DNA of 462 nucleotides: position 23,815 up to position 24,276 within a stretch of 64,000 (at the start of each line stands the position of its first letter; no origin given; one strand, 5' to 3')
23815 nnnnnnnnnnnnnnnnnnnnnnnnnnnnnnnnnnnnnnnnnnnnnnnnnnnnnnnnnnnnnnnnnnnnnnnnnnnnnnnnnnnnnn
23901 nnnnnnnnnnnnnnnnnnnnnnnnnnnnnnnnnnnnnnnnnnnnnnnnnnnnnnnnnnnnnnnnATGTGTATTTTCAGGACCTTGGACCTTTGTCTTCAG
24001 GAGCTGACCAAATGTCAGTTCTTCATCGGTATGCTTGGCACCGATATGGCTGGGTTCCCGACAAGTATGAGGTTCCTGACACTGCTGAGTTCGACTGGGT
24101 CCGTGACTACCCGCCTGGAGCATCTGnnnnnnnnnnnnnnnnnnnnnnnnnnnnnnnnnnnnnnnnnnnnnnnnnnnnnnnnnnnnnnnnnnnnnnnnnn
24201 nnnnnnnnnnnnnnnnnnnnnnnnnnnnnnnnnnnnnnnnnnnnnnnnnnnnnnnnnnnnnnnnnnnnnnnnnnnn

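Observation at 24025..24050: Apparent 1-nt deletion inside the DUF4062 exon splits FFIGMLG | RYGWVP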

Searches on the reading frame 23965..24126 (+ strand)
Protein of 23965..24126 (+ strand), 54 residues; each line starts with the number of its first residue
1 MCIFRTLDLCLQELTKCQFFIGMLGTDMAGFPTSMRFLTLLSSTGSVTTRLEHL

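Call 39: list_cluster_members(proteins=[window:23965-24126:+, window:23967-24254:+, window:24012-24254:+, window:23372-23548:+, window:24407-24610:+])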
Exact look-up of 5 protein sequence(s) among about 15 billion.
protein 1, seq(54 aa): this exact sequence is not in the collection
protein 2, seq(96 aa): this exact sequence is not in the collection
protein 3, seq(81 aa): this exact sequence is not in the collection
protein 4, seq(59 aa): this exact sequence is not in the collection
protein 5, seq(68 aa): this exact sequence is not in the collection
